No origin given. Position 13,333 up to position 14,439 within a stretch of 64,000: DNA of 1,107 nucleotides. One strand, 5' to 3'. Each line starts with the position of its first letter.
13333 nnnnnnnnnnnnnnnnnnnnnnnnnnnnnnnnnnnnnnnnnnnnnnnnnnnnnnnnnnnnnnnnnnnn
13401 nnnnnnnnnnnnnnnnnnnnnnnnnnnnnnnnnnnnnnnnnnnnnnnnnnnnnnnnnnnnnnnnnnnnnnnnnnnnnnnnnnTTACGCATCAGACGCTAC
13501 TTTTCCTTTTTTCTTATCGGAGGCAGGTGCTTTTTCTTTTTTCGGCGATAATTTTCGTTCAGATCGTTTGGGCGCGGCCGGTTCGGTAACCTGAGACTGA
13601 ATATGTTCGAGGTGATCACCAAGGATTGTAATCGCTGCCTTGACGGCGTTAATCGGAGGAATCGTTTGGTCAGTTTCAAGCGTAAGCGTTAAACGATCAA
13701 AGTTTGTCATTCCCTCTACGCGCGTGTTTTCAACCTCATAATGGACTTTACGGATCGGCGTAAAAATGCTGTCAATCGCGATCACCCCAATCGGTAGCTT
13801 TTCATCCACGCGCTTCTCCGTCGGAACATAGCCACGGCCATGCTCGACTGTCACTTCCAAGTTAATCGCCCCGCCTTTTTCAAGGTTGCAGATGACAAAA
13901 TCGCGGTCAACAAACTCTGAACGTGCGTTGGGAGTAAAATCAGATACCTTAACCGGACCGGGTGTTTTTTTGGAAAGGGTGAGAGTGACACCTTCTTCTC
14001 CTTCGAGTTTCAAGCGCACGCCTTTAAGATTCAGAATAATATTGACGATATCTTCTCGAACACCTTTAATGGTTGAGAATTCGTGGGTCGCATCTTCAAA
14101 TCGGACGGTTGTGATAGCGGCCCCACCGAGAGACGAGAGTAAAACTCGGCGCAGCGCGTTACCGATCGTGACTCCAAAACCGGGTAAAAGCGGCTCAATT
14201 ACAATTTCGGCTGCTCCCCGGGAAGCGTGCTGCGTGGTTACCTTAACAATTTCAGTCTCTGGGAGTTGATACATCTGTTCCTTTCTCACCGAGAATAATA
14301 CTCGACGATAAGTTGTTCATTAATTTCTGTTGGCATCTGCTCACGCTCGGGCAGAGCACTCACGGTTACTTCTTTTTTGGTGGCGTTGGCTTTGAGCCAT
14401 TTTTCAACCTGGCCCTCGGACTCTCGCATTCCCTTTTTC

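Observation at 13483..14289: RNA polymerase alpha subunit appears to lack the alpha-CTD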

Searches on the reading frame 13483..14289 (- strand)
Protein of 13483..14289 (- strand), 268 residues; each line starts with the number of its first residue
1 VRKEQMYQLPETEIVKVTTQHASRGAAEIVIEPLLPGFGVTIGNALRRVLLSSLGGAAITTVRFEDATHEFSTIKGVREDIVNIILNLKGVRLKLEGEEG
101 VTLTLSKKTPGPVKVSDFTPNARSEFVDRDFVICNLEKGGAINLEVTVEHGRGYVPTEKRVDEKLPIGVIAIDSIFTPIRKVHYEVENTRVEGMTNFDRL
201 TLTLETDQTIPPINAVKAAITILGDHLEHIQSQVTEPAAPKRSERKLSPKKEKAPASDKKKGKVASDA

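Call 3: search_protein_families(library=pfam, proteins=[window:13483-14289:-], max_evalue=10)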
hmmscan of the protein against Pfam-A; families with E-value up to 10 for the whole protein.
window:13483-14289:- (268 aa): 4 families
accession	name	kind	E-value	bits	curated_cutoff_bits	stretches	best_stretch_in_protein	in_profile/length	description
PF01000.31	RNA_pol_A_bac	-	3.2e-30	105.2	33.9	1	62-177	1-119/119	RNA polymerase Rpb3/RpoA insert domain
PF01193.29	RNA_pol_L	-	4.5e-22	78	24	1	32-227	1-74/74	RNA polymerase Rpb3/Rpb11 dimerisation domain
PF13656.11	RNA_pol_L_2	-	0.0066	16.6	27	1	198-232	40-74/75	RNA polymerase Rpb3/Rpb11 dimerisation domain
PF14054.11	DUF4249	-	0.039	14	28.5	1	100-206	62-137/269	Domain of unknown function (DUF4249)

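Call 4: search_protein_families(library=ncbifam, proteins=[window:13483-14289:-], max_evalue=10)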
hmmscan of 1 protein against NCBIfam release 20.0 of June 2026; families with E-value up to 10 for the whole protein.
window:13483-14289:- (268 aa): 10 families
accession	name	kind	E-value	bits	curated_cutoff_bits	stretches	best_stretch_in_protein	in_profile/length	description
NF003519.0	PRK05182.2-5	equivalog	2.4e-78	263.3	277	1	8-248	3-244/320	DNA-directed RNA polymerase subunit alpha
NF003513.0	PRK05182.1-2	equivalog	2.2e-76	257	302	1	5-234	5-234/338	DNA-directed RNA polymerase subunit alpha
TIGR02027.1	rpoA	equivalog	3e-73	246.6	227.8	1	27-254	2-231/298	DNA-directed RNA polymerase subunit alpha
NF003515.0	PRK05182.2-1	equivalog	2.4e-67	227.4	406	1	22-232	16-226/314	DNA-directed RNA polymerase subunit alpha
NF003516.0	PRK05182.2-2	equivalog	4.7e-67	226.4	353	1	13-238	7-232/315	DNA-directed RNA polymerase subunit alpha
NF003514.0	PRK05182.1-4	equivalog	3.2e-62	210.1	434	1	23-223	15-215/338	DNA-directed RNA polymerase subunit alpha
NF003517.0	PRK05182.2-3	equivalog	6.6e-57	193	356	1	16-237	13-240/344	DNA-directed RNA polymerase subunit alpha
NF003518.0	PRK05182.2-4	equivalog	2.5e-55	187.8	523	1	14-237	6-228/312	DNA-directed RNA polymerase subunit alpha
NF001988.0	PRK00783.1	equivalog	2.6e-06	27.3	153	2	33-153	16-146/266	DNA-directed RNA polymerase subunit D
NF011548.0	PRK14979.1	equivalog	7.9e-05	22.9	194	1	40-154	24-132/195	DNA-directed RNA polymerase subunit D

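Call 6: find_homologous_proteins(query=window:13483-14289:-, max_evalue=1e-10)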
Query window:13483-14289:- (268 aa): 8000 proteins with E <= 1e-10 among 8000 candidates; the best 120 are listed.
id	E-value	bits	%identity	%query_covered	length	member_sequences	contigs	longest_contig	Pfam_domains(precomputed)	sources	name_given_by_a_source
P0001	4.1e-165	566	100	98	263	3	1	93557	PF01000.32,PF01193.30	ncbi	-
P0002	3.3e-143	494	90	96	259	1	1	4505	PF01000.32,PF01193.30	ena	-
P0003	1.7e-142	492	90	96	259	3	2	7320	PF01000.32,PF01193.30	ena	-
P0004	1.7e-142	492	90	96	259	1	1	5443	PF01000.32,PF01193.30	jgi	-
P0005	2.9e-142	491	86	96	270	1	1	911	PF01000.32,PF01193.30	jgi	-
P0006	3.0e-142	491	89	96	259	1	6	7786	PF01000.32,PF01193.30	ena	-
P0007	7.5e-142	489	89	96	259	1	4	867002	PF01000.32,PF01193.30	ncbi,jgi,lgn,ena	-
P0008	2.1e-141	488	89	96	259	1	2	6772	PF01000.32,PF01193.30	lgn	-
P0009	2.7e-86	307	56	96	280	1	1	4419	PF01000.32,PF01193.30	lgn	-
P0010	1.6e-82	295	58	86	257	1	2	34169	PF01000.32,PF01193.30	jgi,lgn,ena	jgi:DNA-directed RNA polymerase subunit alpha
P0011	6.3e-81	290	57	90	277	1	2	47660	PF01000.32,PF01193.30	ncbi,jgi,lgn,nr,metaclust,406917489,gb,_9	ncbi:MAG: DNA-directed RNA polymerase subunit alpha [uncultured bacterium]|nr:MAG: DNA-directed RNA 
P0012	1.2e-80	289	56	91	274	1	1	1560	PF01000.32,PF01193.30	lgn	-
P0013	1.2e-79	286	55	98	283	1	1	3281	PF01000.32,PF01193.30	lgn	-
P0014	6.7e-78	280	56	84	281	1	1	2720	PF01000.32,PF01193.30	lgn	-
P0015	3.5e-77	278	53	89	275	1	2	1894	PF01000.32,PF01193.30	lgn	-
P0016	6.2e-77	277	56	87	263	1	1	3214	PF01000.32,PF01193.30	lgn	-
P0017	6.5e-77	277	53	92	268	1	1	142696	PF01000.32,PF01193.30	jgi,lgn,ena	-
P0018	1.1e-76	276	56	86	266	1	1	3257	PF01000.32,PF01193.30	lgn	-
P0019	1.5e-76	276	56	85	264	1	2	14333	PF01000.32,PF01193.30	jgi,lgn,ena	-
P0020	1.0e-75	273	55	92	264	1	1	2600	PF01000.32,PF01193.30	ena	-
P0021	1.1e-75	273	54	93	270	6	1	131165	PF01000.32,PF01193.30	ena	-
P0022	3.0e-75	271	57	86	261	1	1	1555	PF01000.32,PF01193.30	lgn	-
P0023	3.9e-75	271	55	86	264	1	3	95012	PF01000.32,PF01193.30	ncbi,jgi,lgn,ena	-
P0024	5.3e-75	270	55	85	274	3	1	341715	PF01000.32,PF01193.30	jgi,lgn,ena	-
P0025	1.1e-74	269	54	90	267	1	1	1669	PF01000.32,PF01193.30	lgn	-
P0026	1.4e-74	269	52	97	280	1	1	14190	PF01000.32,PF01193.30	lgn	-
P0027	1.6e-74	269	55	87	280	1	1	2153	PF01000.32,PF01193.30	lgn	-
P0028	2.9e-74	268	54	87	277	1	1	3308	PF01000.32,PF01193.30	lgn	-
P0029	3.8e-74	268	52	97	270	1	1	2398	PF01000.32,PF01193.30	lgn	-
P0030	4.6e-74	267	57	82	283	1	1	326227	PF01000.32,PF01193.30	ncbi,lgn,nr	ncbi:MAG: DNA-directed RNA polymerase subunit alpha [bacterium]|nr:DNA-directed RNA polymerase subun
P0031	9.9e-74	266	56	86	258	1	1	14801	PF01000.32,PF01193.30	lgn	-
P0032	1.6e-73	266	55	86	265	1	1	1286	PF01000.32,PF01193.30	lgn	-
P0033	3.4e-73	265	55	84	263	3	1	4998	PF01000.32,PF01193.30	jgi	-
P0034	4.2e-73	264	53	89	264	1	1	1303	PF01000.32,PF01193.30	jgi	-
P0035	4.5e-73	264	55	84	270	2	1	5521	PF01000.32,PF01193.30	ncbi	-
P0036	1.0e-72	263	53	86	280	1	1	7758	PF01000.32,PF01193.30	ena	-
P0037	1.7e-72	262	55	84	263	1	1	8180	PF01000.32,PF01193.30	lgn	-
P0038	3.1e-72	261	55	84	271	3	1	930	PF01000.32,PF01193.30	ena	-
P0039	4.3e-72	261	52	86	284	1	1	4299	PF01000.32,PF01193.30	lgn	-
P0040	5.9e-72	260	54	84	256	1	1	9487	PF01000.32,PF01193.30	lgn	-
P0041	6.1e-72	260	55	82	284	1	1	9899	PF01000.32,PF01193.30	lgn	-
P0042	7.9e-72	260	54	93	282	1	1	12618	PF01000.32,PF01193.30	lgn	-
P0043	1.0e-71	260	59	79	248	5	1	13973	PF01000.32,PF01193.30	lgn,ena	-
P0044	1.1e-71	260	55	82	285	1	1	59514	PF01000.32,PF01193.30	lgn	-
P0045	1.2e-71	259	53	86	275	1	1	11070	PF01000.32,PF01193.30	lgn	-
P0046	1.4e-71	259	51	96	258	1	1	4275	PF01000.32,PF01193.30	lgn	-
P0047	2.1e-71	259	52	90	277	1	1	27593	PF01000.32,PF01193.30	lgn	-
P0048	2.5e-71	258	52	95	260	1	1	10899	PF01000.32,PF01193.30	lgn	-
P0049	2.6e-71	258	55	82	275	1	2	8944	PF01000.32,PF01193.30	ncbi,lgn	-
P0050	3.6e-71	258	53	87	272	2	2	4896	PF01000.32,PF01193.30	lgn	-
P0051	4.2e-71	258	49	93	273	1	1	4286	PF01000.32,PF01193.30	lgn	-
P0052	4.7e-71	258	48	96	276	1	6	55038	PF01000.32,PF01193.30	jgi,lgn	-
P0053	4.9e-71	257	52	90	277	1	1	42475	PF01000.32,PF01193.30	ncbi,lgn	-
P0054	5.2e-71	257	55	84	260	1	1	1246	PF01000.32,PF01193.30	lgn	-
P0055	5.7e-71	257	52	90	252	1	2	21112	PF01000.32,PF01193.30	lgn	-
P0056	8.2e-71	257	54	85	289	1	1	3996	PF01000.32,PF01193.30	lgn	-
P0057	8.5e-71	257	55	89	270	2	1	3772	PF01000.32,PF01193.30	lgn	-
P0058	9.3e-71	257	54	84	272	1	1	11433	PF01000.32,PF01193.30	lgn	-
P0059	9.4e-71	257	54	86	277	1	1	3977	PF01000.32,PF01193.30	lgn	-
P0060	1.1e-70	256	53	90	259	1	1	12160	PF01000.32,PF01193.30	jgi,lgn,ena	-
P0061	1.4e-70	256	54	84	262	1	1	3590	PF01000.32,PF01193.30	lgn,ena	-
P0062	2.0e-70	255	50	96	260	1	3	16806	PF01000.32,PF01193.30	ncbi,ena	-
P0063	2.2e-70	255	52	87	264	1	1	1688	PF01000.32,PF01193.30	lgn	-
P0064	2.9e-70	255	53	87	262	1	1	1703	PF01000.32,PF01193.30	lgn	-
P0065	3.7e-70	255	56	84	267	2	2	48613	PF01000.32,PF01193.30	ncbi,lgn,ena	-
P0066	3.8e-70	255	53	88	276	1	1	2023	PF01000.32,PF01193.30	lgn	-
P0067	4.6e-70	254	55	83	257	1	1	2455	PF01000.32,PF01193.30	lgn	-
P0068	4.9e-70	254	53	86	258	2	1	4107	PF01000.32,PF01193.30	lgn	-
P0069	5.6e-70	254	54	90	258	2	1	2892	PF01000.32,PF01193.30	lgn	-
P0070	6.1e-70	254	58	82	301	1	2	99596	PF01000.32,PF01193.30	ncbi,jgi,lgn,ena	ncbi:MAG: DNA-directed RNA polymerase subunit alpha [Patescibacteria group bacterium]|jgi:DNA-direct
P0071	7.8e-70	254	54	82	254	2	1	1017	PF01000.32,PF01193.30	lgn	-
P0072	1.3e-69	253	55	82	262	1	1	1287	PF01000.32,PF01193.30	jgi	jgi:DNA-directed RNA polymerase subunit alpha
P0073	1.4e-69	253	52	89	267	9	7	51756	PF01000.32,PF01193.30,PF13656.12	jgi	-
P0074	2.1e-69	252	52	82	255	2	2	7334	PF01000.32,PF01193.30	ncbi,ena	-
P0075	2.5e-69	252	53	91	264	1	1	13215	PF01000.32,PF01193.30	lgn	-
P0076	4.9e-69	251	54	85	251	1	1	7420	PF01000.32,PF01193.30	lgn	-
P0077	5.6e-69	251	52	89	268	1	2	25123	PF01000.32,PF01193.30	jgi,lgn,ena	-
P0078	7.6e-69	250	53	86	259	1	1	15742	PF01000.32,PF01193.30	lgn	-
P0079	8.1e-69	250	52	84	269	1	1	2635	PF01000.32,PF01193.30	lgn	-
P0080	8.8e-69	250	51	93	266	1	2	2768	PF01000.32,PF01193.30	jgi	jgi:DNA-directed RNA polymerase subunit alpha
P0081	9.7e-69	250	55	84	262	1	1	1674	PF01000.32,PF01193.30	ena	-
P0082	1.1e-68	250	49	97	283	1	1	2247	PF01000.32,PF01193.30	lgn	-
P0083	1.2e-68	250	55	82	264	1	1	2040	PF01000.32,PF01193.30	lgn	-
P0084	1.4e-68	249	52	88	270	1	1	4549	PF01000.32,PF01193.30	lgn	-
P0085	1.4e-68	249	53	84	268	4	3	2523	PF01000.32,PF01193.30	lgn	-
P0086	1.5e-68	249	56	84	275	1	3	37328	PF01000.32,PF01193.30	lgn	-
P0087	1.9e-68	249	54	84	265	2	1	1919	PF01000.32,PF01193.30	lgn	-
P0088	2.2e-68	249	49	94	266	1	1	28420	PF01000.32,PF01193.30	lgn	-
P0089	2.2e-68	249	54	84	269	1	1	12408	PF01000.32,PF01193.30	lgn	-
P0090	2.5e-68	249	54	84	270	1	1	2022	PF01000.32,PF01193.30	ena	-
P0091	2.6e-68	249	52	88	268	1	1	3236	PF01000.32,PF01193.30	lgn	-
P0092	3.3e-68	248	53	87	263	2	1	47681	PF01000.32,PF01193.30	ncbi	-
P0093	3.5e-68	248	55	85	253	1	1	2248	PF01000.32,PF01193.30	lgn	-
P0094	3.7e-68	248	55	87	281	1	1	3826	PF01000.32,PF01193.30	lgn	-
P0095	4.0e-68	248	54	84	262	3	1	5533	PF01000.32,PF01193.30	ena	-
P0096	4.1e-68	248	52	82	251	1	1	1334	PF01000.32,PF01193.30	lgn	-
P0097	4.7e-68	248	50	86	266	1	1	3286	PF01000.32,PF01193.30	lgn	-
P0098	5.4e-68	247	49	96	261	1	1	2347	PF01000.32,PF01193.30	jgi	jgi:DNA-directed RNA polymerase subunit alpha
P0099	5.6e-68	247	49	92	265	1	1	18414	PF01000.32,PF01193.30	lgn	-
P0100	6.3e-68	247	57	82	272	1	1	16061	PF01000.32,PF01193.30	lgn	-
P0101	6.5e-68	247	48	96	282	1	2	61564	PF01000.32,PF01193.30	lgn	-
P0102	6.6e-68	247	51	94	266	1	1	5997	PF01000.32,PF01193.30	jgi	-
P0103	9.4e-68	247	51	85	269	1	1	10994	PF01000.32,PF01193.30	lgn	-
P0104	1.0e-67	247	56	84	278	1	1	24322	PF01000.32,PF01193.30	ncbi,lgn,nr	ncbi:MAG TPA: DNA-directed RNA polymerase subunit alpha [Candidatus Saccharimonadales bacterium]|nr:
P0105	1.2e-67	246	54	82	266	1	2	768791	PF01000.32,PF01193.30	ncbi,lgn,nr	ncbi:MAG: DNA-directed RNA polymerase subunit alpha [Candidatus Berkelbacteria bacterium]|nr:MAG: DN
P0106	1.5e-67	246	50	93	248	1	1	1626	PF01000.32,PF01193.30,PF13656.12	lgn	-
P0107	1.8e-67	246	52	87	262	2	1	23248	PF01000.32,PF01193.30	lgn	-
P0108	2.6e-67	245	51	95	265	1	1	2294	PF01000.32,PF01193.30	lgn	-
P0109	2.7e-67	245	53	86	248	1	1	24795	PF01000.32,PF01193.30,PF13656.12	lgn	-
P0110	2.7e-67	245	50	93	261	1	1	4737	PF01000.32,PF01193.30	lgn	-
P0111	2.9e-67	245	54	84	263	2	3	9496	PF01000.32,PF01193.30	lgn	-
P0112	4.2e-67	245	55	82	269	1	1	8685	PF01000.32,PF01193.30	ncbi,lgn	-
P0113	4.8e-67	244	49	92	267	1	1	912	PF01000.32,PF01193.30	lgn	-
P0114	5.1e-67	244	52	86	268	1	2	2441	PF01000.32,PF01193.30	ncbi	-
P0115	5.9e-67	244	53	84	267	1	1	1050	PF01000.32,PF01193.30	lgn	-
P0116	6.6e-67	244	53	85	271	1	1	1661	PF01000.32,PF01193.30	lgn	-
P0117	7.6e-67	244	54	84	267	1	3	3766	PF01000.32,PF01193.30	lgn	-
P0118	8.0e-67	244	52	94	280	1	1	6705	PF01000.32,PF01193.30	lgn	-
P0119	8.9e-67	244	50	86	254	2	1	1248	PF01000.32,PF01193.30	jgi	jgi:DNA-directed RNA polymerase subunit alpha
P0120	9.5e-67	243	52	87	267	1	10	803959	PF01000.32,PF01193.30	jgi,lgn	-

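Call 13: find_encoding_contigs(protein=P0001, flank=3000, max_places=3)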
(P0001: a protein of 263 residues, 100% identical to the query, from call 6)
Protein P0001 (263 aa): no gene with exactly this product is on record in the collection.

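Call 18: find_related_loci(query=window:13483-14289:-, collection=genome_contigs, flank=3000)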
Query window:13483-14289:- (268 aa) in genome_contigs; peptide patterns used: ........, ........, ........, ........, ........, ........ (x = any residue, [..] = any of these).
137 stretches matched a pattern; 28 encode a relative of the query (tblastn E <= 1e-3); 28 distinct loci.
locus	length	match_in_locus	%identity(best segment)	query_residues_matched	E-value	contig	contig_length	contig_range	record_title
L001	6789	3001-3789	90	1-263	5e-149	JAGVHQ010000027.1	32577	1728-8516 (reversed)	MAG: Candidatus Berkelbacteria bacterium isolate DeMMO2_25 c_000000028677, whole genome shotgun sequence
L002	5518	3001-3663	55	7-227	1e-77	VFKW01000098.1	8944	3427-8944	MAG: Candidatus Berkelbacteria bacterium isolate Bin_65_7 c_000000693644, whole genome shotgun sequence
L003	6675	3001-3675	53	7-231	8e-76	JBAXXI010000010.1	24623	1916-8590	MAG: Candidatus Berkelbacteria bacterium isolate ELA735 MAG735_10, whole genome shotgun sequence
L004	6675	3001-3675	56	7-231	1e-75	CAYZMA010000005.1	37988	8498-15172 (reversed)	MAG TPA_asm: uncultured Candidatus Saccharibacteria bacterium isolate SRP050083_co1_301 genome assembly, contig: NODE_34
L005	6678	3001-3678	54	7-232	3e-75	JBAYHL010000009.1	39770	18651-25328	MAG: Patescibacteria group bacterium isolate SO_2016_GW1_149 scaffold01871_OW334_2016, whole genome shotgun sequence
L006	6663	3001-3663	52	7-227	2e-75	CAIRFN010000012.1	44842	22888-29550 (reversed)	uncultured Candidatus Berkelbacteria bacterium isolate AM-lipid-01-D8_bin-0424 genome assembly, contig: bin-0424:12/13,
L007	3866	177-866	51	1-231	4e-73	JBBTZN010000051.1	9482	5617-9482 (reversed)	MAG: Patescibacteria group bacterium isolate H41-bin253_1 H41_bin253_1_000000000051, whole genome shotgun sequence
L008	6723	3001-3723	49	7-247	3e-70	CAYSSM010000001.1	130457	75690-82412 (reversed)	MAG TPA_asm: uncultured Candidatus Saccharibacteria bacterium isolate SRP050083_co1_294 genome assembly, contig: NODE_13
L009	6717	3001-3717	41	6-259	3e-57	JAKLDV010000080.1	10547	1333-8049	MAG: Elusimicrobia bacterium isolate RA.bin118 RA.bin118_80, whole genome shotgun sequence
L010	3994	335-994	45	29-244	1e-56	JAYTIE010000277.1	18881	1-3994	MAG: Elusimicrobiota bacterium isolate GFS_2647 GFS_2647_276, whole genome shotgun sequence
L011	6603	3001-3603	46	27-227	9e-57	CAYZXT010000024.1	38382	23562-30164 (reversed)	MAG TPA_asm: uncultured Elusimicrobia sp. isolate SRP323723_co1_143 genome assembly, contig: NODE_866_length_38382_cov_8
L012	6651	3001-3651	44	6-227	3e-56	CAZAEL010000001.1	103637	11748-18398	MAG TPA_asm: uncultured Elusimicrobia sp. isolate binchicken_co130_1 genome assembly, contig: NODE_369_length_103637_cov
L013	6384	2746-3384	44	15-227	5e-56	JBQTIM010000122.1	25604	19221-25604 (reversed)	MAG: Elusimicrobiota bacterium isolate SAR259 c_000000380023, whole genome shotgun sequence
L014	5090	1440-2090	44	9-227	5e-56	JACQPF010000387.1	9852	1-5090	MAG: Elusimicrobia bacterium isolate NC_groundwater_1300_Ag_S-0.2um_60_19 S_p2_S4_coassembly_k141_4005243, whole genome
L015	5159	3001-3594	50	27-223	7e-60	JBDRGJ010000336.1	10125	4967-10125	MAG: bacterium isolate MEGAHIT-group-1.427 k141_697428, whole genome shotgun sequence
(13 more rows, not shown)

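Call 28: search_protein_representatives(protein=window:13483-14289:-)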
Query: 268 residues. Proteins with E-value up to 0.001 (for the whole library): 8580; up to 1e-10: 5128; up to 1e-30: 911. The best 150 are listed.
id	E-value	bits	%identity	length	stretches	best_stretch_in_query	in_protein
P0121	1.0e-91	323.5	41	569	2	26-256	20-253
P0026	4.4e-75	269.1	54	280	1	9-262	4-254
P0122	4.9e-72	259.1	49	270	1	6-258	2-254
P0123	1.5e-65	237.8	46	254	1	8-250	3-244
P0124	2.0e-65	237.4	48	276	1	7-263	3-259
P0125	7.0e-62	225.8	37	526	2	27-232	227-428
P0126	2.6e-56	207.6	45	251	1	9-252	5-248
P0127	7.1e-55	202.9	49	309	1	20-232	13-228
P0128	7.6e-55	202.8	48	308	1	25-231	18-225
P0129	1.2e-54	202.1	47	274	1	6-227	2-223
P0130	3.0e-54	200.8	47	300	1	16-241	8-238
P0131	5.2e-54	200.0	47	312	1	27-232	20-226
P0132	5.9e-54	199.8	45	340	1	18-242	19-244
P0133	8.7e-54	199.3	44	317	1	18-246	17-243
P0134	9.4e-54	199.2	44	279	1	23-256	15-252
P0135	1.4e-53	198.6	47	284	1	26-235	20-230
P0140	3.3e-53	197.4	42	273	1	15-262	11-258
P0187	2.0e-47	178.4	41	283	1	27-253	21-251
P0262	9.8e-45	169.6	44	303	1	15-248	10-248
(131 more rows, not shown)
